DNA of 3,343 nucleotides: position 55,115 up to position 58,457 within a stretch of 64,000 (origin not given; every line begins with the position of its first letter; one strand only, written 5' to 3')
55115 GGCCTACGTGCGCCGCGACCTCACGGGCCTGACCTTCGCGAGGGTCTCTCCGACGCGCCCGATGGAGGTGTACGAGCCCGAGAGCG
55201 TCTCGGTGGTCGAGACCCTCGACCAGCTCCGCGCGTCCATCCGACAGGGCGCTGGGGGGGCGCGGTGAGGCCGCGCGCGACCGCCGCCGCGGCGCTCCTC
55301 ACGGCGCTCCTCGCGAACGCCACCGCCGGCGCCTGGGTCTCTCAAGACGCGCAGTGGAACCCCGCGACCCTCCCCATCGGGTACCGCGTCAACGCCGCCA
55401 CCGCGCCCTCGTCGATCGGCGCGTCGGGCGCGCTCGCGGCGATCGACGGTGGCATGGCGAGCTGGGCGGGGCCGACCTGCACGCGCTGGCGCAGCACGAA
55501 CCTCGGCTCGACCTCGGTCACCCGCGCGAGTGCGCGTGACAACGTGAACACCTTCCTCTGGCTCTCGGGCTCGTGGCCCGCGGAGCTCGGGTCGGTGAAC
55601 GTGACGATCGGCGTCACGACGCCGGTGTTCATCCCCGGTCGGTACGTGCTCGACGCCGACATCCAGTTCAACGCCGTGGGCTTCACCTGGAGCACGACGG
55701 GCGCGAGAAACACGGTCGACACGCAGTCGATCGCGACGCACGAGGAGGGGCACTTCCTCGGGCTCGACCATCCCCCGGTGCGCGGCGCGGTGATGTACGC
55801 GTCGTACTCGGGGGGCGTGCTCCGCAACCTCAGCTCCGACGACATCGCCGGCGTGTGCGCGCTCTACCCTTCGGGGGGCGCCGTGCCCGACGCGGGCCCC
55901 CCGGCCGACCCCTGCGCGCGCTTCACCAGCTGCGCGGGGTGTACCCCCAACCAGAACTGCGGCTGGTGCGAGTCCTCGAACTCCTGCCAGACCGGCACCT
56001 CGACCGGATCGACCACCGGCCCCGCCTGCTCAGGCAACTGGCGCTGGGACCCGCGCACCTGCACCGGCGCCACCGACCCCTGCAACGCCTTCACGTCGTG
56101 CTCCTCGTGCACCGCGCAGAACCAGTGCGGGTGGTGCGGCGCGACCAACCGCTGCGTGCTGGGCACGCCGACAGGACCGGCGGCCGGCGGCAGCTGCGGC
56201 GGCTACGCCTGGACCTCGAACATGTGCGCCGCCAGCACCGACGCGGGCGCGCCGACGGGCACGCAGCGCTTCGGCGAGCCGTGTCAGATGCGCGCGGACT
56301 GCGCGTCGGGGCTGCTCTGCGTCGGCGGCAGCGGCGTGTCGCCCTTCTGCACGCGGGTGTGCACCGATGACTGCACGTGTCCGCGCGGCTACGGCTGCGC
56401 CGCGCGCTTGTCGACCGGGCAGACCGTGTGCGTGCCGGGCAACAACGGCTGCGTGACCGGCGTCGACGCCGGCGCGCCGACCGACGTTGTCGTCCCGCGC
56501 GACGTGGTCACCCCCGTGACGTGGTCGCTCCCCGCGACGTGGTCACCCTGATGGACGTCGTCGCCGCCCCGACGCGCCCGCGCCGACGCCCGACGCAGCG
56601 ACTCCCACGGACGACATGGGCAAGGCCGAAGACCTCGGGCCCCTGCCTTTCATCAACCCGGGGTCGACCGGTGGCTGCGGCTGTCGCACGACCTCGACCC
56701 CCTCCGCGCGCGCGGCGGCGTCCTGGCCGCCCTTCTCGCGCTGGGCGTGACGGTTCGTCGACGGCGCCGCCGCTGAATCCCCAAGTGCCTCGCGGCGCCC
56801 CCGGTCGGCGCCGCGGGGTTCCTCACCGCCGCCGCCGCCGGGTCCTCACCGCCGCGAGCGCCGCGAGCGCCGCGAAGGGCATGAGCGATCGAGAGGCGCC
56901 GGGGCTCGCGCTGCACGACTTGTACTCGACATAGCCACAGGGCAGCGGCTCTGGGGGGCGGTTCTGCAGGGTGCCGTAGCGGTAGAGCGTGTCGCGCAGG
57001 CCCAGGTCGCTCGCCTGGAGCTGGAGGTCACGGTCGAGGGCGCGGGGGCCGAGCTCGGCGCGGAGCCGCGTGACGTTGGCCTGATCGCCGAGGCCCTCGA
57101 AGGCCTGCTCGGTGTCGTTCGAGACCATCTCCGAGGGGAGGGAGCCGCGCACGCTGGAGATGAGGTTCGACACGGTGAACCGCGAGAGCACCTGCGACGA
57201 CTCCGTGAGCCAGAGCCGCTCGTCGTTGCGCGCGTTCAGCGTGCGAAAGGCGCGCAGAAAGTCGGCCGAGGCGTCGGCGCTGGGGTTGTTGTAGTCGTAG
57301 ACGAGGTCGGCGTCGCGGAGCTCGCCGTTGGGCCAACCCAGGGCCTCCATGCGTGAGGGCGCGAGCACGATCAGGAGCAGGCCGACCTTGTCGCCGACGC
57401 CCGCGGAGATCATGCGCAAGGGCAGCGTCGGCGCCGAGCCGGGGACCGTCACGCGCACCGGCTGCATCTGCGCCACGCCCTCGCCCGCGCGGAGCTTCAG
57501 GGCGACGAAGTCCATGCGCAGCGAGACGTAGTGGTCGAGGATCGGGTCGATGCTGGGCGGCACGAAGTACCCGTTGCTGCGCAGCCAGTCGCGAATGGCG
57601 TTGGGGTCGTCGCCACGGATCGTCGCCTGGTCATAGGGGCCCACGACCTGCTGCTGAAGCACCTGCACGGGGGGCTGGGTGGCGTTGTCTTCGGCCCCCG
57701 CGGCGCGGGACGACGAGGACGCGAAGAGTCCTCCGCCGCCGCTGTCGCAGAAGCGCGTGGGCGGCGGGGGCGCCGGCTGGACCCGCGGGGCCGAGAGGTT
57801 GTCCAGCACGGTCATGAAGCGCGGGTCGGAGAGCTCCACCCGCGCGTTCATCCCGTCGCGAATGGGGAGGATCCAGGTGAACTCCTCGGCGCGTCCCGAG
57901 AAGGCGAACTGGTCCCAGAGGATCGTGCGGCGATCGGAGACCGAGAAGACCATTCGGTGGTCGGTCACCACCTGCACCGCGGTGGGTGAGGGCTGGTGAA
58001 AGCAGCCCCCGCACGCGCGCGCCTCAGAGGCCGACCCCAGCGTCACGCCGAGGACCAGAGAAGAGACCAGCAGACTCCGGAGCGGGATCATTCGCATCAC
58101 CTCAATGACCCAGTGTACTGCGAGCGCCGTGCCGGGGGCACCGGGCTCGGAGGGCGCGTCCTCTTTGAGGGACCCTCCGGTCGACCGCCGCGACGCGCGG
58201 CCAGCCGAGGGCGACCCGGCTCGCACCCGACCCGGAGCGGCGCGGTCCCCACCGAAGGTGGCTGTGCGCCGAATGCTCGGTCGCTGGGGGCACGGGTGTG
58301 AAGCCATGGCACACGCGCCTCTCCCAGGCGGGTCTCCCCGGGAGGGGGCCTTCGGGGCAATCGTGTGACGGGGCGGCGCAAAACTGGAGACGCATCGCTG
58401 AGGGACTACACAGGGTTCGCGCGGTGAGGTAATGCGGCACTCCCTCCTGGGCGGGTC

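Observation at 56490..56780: Metalloprotease C-terminus: MYXO-CTERM-like sorting tail split across three reading frames around a 17/18-bp tandem repeat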

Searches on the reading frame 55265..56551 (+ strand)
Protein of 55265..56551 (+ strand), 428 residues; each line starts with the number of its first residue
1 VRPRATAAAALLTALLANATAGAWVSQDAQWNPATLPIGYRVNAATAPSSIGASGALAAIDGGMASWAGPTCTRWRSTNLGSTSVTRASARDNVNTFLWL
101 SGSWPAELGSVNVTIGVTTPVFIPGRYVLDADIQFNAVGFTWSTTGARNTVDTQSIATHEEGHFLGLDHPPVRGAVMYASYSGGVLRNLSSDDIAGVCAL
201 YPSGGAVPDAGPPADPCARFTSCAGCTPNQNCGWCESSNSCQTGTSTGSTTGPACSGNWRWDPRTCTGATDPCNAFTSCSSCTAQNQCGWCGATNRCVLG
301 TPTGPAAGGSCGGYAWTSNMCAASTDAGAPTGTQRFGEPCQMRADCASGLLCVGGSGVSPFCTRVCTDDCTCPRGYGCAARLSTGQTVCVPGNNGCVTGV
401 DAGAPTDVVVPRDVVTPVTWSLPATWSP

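Call 13: find_encoding_contigs(protein=window:55265-56551:+, flank=3000, max_places=6)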
Protein window:55265-56551:+ (428 aa): no gene with exactly this product is on record in the collection.

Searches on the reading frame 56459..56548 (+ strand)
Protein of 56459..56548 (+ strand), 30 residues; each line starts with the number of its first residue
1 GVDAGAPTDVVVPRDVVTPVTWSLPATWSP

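Call 53: search_protein_families(library=ncbifam, proteins=[window:56459-56548:+], max_evalue=1)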
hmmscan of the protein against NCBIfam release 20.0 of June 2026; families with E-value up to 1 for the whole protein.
seq(30 aa): 0 families

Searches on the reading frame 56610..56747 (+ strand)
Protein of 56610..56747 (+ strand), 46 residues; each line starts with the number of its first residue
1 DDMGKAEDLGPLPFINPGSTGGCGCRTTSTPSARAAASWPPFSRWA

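Call 53: search_protein_families(library=ncbifam, proteins=[window:56610-56747:+], max_evalue=1)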
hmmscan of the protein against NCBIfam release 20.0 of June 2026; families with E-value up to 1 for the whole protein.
seq(46 aa): 1 family
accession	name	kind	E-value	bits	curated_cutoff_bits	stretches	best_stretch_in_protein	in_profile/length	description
TIGR03901.2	MYXO-CTERM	domain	0.013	15.8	20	1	21-37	2-17/34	MYXO-CTERM sorting domain-containing protein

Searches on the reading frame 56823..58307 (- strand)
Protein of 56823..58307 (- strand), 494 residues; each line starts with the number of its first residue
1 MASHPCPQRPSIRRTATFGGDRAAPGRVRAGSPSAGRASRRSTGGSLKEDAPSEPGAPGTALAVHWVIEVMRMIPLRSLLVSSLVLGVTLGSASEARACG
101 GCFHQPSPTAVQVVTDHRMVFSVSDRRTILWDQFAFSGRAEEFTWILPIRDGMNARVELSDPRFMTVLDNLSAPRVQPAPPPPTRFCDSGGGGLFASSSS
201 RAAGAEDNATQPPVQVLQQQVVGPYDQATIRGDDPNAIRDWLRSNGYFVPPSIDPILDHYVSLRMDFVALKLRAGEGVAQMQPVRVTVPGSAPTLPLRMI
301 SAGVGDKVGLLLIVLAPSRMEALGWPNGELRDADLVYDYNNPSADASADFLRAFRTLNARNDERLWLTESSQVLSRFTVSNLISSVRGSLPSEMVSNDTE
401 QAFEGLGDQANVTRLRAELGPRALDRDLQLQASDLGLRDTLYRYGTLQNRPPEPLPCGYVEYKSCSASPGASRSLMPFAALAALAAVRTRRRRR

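Call 8: search_protein_families(library=ncbifam, proteins=[window:56823-58307:-], max_evalue=1)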
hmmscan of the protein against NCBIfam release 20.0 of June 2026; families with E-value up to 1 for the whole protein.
window:56823-58307:- (494 aa): 1 family
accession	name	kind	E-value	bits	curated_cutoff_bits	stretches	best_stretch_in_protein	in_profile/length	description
TIGR03901.2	MYXO-CTERM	domain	0.0056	17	20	1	464-494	5-33/34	MYXO-CTERM sorting domain-containing protein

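Call 9: search_protein_families(library=pfam, proteins=[window:56823-58307:-], max_evalue=1)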
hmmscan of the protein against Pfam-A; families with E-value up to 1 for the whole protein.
window:56823-58307:- (494 aa): 2 families
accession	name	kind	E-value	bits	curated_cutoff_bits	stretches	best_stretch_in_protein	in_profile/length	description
PF10092.14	DUF2330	-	2.8e-26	92.8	24.7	1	96-325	4-223/279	Uncharacterized protein conserved in bacteria (DUF2330)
PF23359.1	Lsr2_DNA-bd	-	0.014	15.1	26.9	1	232-250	3-21/37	Lsr2 DNA-binding domain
